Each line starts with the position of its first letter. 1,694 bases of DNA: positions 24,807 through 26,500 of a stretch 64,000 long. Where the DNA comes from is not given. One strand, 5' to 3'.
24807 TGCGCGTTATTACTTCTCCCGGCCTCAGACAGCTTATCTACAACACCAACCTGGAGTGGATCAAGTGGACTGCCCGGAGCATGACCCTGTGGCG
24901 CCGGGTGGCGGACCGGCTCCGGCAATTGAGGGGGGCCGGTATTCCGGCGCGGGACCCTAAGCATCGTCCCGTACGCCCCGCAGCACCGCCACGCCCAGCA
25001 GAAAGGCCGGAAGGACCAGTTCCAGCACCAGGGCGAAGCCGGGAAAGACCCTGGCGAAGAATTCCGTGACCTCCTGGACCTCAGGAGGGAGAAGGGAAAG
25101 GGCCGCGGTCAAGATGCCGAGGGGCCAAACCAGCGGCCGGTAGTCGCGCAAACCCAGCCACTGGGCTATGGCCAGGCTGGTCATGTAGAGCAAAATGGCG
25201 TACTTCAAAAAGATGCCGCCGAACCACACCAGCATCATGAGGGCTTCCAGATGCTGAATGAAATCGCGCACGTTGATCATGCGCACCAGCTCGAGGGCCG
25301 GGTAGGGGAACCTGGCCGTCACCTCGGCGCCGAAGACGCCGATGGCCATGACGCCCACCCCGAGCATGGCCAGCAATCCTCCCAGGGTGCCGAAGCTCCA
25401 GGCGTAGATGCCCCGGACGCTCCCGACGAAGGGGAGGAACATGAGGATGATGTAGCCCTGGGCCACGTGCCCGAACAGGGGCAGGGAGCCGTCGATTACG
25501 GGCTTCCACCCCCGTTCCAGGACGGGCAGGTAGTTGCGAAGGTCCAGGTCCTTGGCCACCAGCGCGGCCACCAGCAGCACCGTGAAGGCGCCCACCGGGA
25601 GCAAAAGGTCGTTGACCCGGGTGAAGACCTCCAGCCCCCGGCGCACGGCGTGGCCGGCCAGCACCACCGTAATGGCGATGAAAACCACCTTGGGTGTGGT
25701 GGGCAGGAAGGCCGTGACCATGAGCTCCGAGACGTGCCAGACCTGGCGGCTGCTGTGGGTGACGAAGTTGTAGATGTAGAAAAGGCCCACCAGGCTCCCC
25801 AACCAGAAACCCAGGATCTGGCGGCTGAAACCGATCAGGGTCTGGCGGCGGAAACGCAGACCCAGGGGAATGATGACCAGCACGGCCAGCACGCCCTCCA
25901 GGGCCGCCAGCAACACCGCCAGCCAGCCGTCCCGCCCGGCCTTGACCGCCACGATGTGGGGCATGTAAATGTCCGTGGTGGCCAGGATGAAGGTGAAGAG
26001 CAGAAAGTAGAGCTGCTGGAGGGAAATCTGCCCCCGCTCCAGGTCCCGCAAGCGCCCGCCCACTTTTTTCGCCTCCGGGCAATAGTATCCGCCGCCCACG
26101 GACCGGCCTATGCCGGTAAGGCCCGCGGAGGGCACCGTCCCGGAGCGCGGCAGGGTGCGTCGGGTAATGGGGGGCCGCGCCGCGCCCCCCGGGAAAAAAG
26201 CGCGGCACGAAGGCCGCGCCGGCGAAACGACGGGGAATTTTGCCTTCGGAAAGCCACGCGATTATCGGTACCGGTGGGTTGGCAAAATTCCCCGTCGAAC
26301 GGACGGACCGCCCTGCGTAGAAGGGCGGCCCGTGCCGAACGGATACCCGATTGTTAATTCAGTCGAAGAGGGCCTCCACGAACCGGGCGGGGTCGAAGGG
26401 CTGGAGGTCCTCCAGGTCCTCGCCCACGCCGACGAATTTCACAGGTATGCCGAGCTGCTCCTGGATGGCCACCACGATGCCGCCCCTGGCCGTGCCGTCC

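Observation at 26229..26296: Unnamed 68-76 nt terminal-inverted-repeat element family, 8 copies in 64 kb (this is the best-preserved copy)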

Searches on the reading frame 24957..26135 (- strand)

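Call 10: search_protein_families(library=pfam, proteins=[window:24957-26135:-])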
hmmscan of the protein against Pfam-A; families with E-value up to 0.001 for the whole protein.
window:24957-26135:- (392 aa): 1 family
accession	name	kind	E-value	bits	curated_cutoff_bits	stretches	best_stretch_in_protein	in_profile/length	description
PF03845.19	Spore_permease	-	1.3e-49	169.3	23.4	1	36-348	1-314/321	Spore germination protein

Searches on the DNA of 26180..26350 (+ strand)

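Call 30: build_rna_model(alignment_id=A2, structure=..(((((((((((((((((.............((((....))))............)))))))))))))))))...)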
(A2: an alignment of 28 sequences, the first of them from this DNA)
Model R1 built from alignment A2 (28 sequences, 76 columns); structure: as given.
model positions 75; base pairs 21; branch points 0; effective number of sequences 3.9; information 0.753 bits per position. Calibrated on 0.2 Mb of random sequence (short: E-values are rough).
structure used (alignment columns):
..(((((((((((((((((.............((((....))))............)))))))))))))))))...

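Call 31: search_with_rna_model(model_id=R1, source=window, filters=off, max_evalue=10)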
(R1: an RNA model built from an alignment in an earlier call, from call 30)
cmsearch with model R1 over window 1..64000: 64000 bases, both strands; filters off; matches with E-value up to 10: 51.
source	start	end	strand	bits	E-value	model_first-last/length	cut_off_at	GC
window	26226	26300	+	96.4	1.7e-23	1-75/75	no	0.55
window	12151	12225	+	93.2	1.2e-22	1-75/75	no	0.59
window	4637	4711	-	78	1.4e-18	1-75/75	no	0.57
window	5168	5241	-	74.6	1.1e-17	1-75/75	no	0.59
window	53593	53667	+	70.6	1.3e-16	1-75/75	no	0.65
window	17253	17324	+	68.6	4.6e-16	1-75/75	no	0.6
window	5693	5763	-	50.1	3.8e-11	1-75/75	no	0.61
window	26225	26299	-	44.8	1e-09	1-75/75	no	0.53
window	5169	5242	+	40.4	1.5e-08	1-75/75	no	0.58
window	12150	12224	-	37.1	1.2e-07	1-75/75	no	0.6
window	17252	17323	-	30.9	5.2e-06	1-75/75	no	0.6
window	4638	4712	+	30.4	7.3e-06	1-75/75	no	0.56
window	5114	5166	-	25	0.00021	11-64/75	no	0.53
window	53592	53666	-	17.5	0.02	1-75/75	no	0.65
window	5694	5764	+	16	0.05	1-75/75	no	0.61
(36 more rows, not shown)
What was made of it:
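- Checked: A covariance model built from 28 copies was run over the whole window with filters off (call 31).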

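Call 32: search_with_rna_model(model_id=R1, sources=[L042, L043, L044, L047, L051, L062, L064, L071, L072, L075, L079, L090, L093, L094, L098, L099, L104, L114, L116, L140, L143, L144, L145, L148, L152], max_evalue=0.01, make_alignment=true)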
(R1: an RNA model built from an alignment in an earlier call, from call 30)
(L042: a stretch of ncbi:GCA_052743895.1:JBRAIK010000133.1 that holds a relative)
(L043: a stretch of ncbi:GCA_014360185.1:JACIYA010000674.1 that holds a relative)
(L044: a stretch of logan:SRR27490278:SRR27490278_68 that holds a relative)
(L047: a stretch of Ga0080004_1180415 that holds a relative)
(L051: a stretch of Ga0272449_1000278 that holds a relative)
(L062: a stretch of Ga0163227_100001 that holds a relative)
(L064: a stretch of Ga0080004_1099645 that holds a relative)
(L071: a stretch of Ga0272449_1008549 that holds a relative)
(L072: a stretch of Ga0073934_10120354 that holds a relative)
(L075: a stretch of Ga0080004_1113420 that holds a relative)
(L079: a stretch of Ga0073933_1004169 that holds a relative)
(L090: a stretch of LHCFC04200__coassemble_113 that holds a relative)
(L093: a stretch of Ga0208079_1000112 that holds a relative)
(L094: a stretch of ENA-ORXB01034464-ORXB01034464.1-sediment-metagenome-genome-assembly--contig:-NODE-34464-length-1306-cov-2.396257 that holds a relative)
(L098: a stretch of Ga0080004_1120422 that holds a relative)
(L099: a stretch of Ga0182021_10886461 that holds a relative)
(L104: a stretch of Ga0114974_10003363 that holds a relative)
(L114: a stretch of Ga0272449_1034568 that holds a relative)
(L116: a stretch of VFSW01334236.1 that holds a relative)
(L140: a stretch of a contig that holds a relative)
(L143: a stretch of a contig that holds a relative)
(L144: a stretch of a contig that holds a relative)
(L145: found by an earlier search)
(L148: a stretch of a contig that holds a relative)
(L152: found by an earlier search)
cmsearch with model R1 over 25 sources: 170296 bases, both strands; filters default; matches with E-value up to 0.01: 51.
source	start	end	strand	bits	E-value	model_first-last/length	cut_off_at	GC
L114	1570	1644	-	95.7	6.7e-23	1-75/75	no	0.56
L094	180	254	+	95.4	8.3e-23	1-75/75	no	0.61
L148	776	849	-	92.9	3.8e-22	1-75/75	no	0.57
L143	2208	2282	-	91.1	1.1e-21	1-75/75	no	0.59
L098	5302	5376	+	90.8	1.4e-21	1-75/75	no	0.55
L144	8005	8079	-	90.2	2e-21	1-75/75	no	0.59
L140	1169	1243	-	89.4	3.2e-21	1-75/75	no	0.6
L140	2497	2571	-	89.1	3.9e-21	1-75/75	no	0.6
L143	1388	1463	-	89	4.2e-21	1-75/75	no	0.57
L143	1678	1751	-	82.8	1.9e-19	1-75/75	no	0.54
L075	43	116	-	82.2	2.8e-19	1-75/75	no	0.61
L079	39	113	-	82.1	2.9e-19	1-75/75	no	0.57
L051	3113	3187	+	81.4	4.5e-19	1-75/75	no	0.68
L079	842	915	-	71.7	1.8e-16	1-75/75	no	0.59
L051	11802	11874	-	71.3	2.2e-16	1-75/75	no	0.56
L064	1671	1744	-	70.5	3.6e-16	1-75/75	no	0.59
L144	5023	5096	+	67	3.1e-15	1-75/75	no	0.5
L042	3429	3502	+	63.3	3.2e-14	1-75/75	no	0.58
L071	6908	6982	-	61.6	8.9e-14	1-75/75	no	0.68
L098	5827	5900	-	60.9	1.3e-13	1-75/75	no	0.59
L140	1403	1476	+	58.1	7.3e-13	1-75/75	no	0.55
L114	1571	1645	+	42.9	8.7e-09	1-75/75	no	0.56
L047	1932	2005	+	42.8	9.5e-09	1-75/75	no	0.55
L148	777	850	+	42.7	9.8e-09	1-75/75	no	0.55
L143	1389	1464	+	42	1.6e-08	1-75/75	no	0.57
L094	179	253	-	41.1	2.7e-08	1-75/75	no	0.6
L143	2209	2283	+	40.6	3.7e-08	1-75/75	no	0.59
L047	1931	2004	-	39.5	7.2e-08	1-75/75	no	0.55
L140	2498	2572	+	39.3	7.8e-08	1-75/75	no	0.6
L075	44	117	+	38.9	1e-07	1-75/75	no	0.62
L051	3112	3186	-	38.9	1e-07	1-75/75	no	0.68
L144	5022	5095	-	38.3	1.4e-07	1-75/75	no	0.49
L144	8006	8080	+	38.3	1.5e-07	1-75/75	no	0.57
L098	5373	5447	-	37.9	2e-07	1-75/75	no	0.59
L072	1375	1451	+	37.2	2.8e-07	1-75/75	no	0.56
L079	40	114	+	36.7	3.9e-07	1-75/75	no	0.57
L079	843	916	+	36.7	4e-07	1-75/75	no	0.58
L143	1679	1752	+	36.6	4.3e-07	1-75/75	no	0.54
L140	1170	1244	+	35.8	6.9e-07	1-75/75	no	0.59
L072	1374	1450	-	34.4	1.6e-06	1-75/75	no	0.56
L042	3428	3501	-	34.2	1.9e-06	1-75/75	no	0.57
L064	1672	1745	+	31.9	7.4e-06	1-75/75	no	0.61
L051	11803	11875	+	29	4.6e-05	1-75/75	no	0.56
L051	3188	3259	-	27.8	9.6e-05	1-75/75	no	0.64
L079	1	31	-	26.5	0.00021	1-31/75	3'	0.55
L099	129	200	-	24.9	0.00055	1-75/75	no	0.56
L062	10925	10995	+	24.6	0.00067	1-75/75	no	0.56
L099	130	201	+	23.8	0.0011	1-75/75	no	0.54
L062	10924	10994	-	23.3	0.0015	1-75/75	no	0.58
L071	6909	6982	+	22.8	0.002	1-75/75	no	0.68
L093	6731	6808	-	22.1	0.0031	1-75/75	no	0.54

Alignment A3: 51 matches aligned to the model, 116 columns, each read 5' to 3' on its own strand. Consensus structure (alignment columns), stored with it:
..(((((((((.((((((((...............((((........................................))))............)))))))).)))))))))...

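Call 44: search_with_rna_model(model_id=R1, sources=[L165, L166, L167, L168, L169, L170, L171], max_evalue=0.01)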
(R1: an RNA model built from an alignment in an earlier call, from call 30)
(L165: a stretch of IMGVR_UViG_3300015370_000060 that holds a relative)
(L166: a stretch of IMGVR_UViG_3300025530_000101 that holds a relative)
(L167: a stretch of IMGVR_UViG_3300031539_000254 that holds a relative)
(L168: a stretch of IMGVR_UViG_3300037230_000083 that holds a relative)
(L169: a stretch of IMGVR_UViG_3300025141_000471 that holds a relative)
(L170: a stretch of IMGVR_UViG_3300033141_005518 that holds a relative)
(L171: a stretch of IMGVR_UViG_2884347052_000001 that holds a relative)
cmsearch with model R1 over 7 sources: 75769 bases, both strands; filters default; matches with E-value up to 0.01: 0.
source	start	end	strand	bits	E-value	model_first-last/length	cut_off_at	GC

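Call 46: search_dna_similar(query=window:26226-26300:+, collection=plasmids, mode=distant, max_evalue=10, max_rows=15)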
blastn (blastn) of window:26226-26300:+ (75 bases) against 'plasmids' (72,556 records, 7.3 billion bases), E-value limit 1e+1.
Records with a match: 4; places in all: 4; records where one place covers at least 80% of the query: 0.
Best place of each record, by identity: 90-95% 1; 80-90% 3.
By first word of the organism name: Pseudomonas 1; Ensifer 1; Hymenobacter 1; Escherichia 1.
By predicted mobility (MOB-suite, as given by PLSDB): conjugative 3; mobilizable 1.
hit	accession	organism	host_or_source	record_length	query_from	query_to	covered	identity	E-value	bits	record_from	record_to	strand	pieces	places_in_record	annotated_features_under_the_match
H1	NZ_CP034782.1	Pseudomonas sp. MPC6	-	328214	24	59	48%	83.3%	7e+0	36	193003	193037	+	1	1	aldehyde dehydrogenase family protein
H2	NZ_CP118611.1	Ensifer adhaerens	Pure isolate,Rhizosphere of Cyperus ...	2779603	16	49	45%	85.3%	5e-1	40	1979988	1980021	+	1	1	none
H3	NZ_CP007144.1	Hymenobacter swuensis DY53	-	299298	4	36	44%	85.3%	7e+0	37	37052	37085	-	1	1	none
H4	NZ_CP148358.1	Escherichia coli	Homo sapiens,single cell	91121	49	72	32%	91.7%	7e+0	36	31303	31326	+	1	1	none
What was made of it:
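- Tried and rejected: Only short chance matches (call 46).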

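Call 47: search_rna_families(source=window, start=26180, end=26350, threshold=evalue, max_evalue=10)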
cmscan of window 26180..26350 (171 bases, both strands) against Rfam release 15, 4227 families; matches with E-value up to 10: 13.
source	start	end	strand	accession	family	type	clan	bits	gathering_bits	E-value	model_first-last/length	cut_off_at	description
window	26191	26257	-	RF02869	ncS025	Gene; sRNA;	-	28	46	0.0019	1-85/85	no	Burkholderia sRNA 25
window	26222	26334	-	RF02868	ncS037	Gene; sRNA;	-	20.6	112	0.12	1-152/152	no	Burkholderia sRNA 37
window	26180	26299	-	RF01521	CC1840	Gene; sRNA;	-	18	50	1.7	1-94/95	3'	caulobacter sRNA CC1840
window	26205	26316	-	RF03209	MIR9657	Gene; miRNA;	-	17.2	53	2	1-85/85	no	MIR9657 microRNA precursor family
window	26227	26298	+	RF03222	mir-4900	Gene; miRNA;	-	15.6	60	0.92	1-75/75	no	mir-4900 microRNA precursor family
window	26194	26262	-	RF02784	SorX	Gene; sRNA;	-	14.6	46.6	0.31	1-73/73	no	Singlet oxygen resistance RNA X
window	26193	26247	-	RF00057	RyhB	Gene; sRNA;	-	14.4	55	2.3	1-67/67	no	RyhB RNA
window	26228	26296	-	RF03732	mir-2057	Gene; miRNA;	-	13.9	100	3.6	1-72/72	no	mir-2057 microRNA precursor family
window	26180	26322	-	RF02498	Atu_C3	Gene; sRNA;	-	13.8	100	0.52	1-113/156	3'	Rhizobiales sRNA Atu_C3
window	26194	26264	-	RF02871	ncS54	Gene; sRNA;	-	13.6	43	0.99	1-79/79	no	Burkholderia sRNA 54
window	26281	26314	-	RF02975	DUF3800-XI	Gene; sRNA;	-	11.6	37.8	2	1-48/48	no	DUF3800-XI RNA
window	26224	26330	-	RF01398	isrP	Gene; sRNA;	-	11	45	7.3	1-148/148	no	isrP Hfq binding RNA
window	26180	26193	+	RF02044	CDKN2B-AS_2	Gene; lncRNA;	-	9.5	50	8.5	33-46/46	5'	CDKN2B antisense RNA 1 convserved region 2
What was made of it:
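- On Any Rfam RNA family: A permissive search around the best copy gives only weak sub-threshold matches, none reaching a family's gathering score (call 47).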

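Call 51: search_with_rna_model(model_id=R1, sources=[L172], max_evalue=0.01, filters=off)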
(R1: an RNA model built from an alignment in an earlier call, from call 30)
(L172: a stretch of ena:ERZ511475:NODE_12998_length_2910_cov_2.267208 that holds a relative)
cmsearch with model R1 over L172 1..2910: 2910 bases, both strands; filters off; matches with E-value up to 0.01: 2.
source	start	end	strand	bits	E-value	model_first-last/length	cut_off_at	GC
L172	1153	1227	-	95.7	1.1e-24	1-75/75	no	0.56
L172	1154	1228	+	42.9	1.5e-10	1-75/75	no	0.56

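Call 58: search_with_rna_model(model_id=R1, sources=[L173, L174], max_evalue=0.01, filters=off)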
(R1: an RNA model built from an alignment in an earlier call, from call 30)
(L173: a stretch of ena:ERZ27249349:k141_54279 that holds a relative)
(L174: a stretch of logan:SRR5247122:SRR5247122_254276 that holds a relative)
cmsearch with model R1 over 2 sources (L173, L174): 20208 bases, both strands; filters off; matches with E-value up to 0.01: 13.
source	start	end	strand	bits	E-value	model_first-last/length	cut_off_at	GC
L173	9467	9541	-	95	1.2e-23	1-75/75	no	0.59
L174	3782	3856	-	95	1.2e-23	1-75/75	no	0.59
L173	2172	2246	+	91.9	8.1e-23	1-75/75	no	0.59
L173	4292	4365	-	85.9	3.3e-21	1-75/75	no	0.57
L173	3513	3587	-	80.5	9.1e-20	1-75/75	no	0.56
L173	5679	5752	+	65.8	7.9e-16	1-75/75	no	0.59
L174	1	59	+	47.1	8.1e-11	8-67/75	no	0.53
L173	2171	2245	-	41.9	1.9e-09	1-75/75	no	0.57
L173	4293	4366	+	41.2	3e-09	1-75/75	no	0.58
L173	3514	3588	+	40.7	4.1e-09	1-75/75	no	0.56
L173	9468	9542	+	37.1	3.7e-08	1-75/75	no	0.59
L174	3783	3857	+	37.1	3.7e-08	1-75/75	no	0.59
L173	5678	5751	-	34.5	1.9e-07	1-75/75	no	0.58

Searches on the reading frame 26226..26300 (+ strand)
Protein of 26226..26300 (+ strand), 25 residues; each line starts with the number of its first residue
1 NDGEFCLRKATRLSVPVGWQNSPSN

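Call 85: search_protein_families(library=pfam, proteins=[L144:5129-6013:+, L144:6177-7910:+], max_evalue=0.00001)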
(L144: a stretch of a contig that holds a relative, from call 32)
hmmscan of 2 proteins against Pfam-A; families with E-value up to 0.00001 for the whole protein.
L144:5129-6013:+ (294 aa): 7 families
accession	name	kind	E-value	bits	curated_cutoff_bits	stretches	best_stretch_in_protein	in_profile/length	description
PF01926.29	MMR_HSR1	-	2.3e-27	95.8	21.9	1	7-120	3-113/113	50S ribosome-binding GTPase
PF07650.23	KH_2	-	2.7e-21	75.6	22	1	203-280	1-78/78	KH domain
PF02421.24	FeoB_N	-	3.5e-13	49.8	27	1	8-158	5-151/156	Ferrous iron transport protein B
PF00009.33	GTP_EFTU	-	2.1e-11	44.2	26.5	1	49-168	67-187/188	Elongation factor Tu GTP binding domain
PF00350.29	Dynamin_N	-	1.1e-10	42.3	27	0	8-41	3-36/168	Dynamin family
PF03193.22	RsgA_GTPase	-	2.1e-08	34.6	30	0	7-63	110-170/174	RsgA GTPase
PF02492.25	cobW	-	7.8e-06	26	20.7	0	45-140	77-172/180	CobW/HypB/UreG, nucleotide-binding domain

L144:6177-7910:+ (577 aa): 1 family
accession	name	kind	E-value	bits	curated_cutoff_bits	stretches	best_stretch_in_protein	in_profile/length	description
PF00395.25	SLH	-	2.6e-23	82.2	20.8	2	186-229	2-44/44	S-layer homology domain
